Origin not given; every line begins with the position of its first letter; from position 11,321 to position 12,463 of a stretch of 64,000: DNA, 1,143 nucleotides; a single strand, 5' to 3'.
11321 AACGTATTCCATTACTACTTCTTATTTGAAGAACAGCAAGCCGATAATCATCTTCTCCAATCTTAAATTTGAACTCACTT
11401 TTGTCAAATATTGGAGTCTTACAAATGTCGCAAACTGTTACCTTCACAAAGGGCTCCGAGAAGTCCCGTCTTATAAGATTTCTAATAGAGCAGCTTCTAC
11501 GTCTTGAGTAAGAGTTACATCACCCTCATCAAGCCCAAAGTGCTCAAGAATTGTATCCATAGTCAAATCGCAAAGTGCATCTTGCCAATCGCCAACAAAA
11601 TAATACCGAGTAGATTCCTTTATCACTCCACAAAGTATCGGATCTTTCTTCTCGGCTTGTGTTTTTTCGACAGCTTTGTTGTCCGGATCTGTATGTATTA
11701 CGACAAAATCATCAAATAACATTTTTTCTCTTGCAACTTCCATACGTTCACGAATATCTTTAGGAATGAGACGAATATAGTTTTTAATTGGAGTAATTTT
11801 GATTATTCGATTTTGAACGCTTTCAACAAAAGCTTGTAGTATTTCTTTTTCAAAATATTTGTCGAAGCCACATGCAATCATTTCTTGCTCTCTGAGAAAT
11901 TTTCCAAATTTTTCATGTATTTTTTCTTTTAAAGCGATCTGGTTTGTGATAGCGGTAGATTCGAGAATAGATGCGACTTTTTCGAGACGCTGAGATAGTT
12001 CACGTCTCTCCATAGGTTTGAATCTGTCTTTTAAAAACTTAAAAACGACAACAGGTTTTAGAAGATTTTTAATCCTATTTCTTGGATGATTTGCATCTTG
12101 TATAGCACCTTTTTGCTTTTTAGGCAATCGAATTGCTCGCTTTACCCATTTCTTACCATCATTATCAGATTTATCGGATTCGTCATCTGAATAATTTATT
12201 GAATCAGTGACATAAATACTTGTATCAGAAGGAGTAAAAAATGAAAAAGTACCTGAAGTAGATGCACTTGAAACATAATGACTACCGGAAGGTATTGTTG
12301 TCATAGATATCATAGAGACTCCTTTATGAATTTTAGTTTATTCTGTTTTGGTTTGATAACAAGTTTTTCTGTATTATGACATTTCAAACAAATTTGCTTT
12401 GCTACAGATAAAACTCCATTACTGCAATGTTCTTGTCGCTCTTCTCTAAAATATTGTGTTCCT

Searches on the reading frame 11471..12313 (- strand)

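Call 39: search_protein_families(library=pfam, proteins=[window:11471-12313:-], max_evalue=0.01)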
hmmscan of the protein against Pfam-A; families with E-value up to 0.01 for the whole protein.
window:11471-12313:- (280 aa): 0 families

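Call 70: search_protein_families(library=phrogs, proteins=[window:11471-12313:-], max_evalue=0.001)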
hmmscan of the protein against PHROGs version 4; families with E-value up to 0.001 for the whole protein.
window:11471-12313:- (280 aa): 1 family
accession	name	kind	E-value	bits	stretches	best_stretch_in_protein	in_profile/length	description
phrog_10081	-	integration and excision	2.2e-22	80.9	1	85-258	6-185/254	transposase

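Call 84: search_protein_families(library=pfam, proteins=[window:11471-12313:-], max_evalue=0.0001)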
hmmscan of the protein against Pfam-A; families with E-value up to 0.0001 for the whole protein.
window:11471-12313:- (280 aa): 0 families
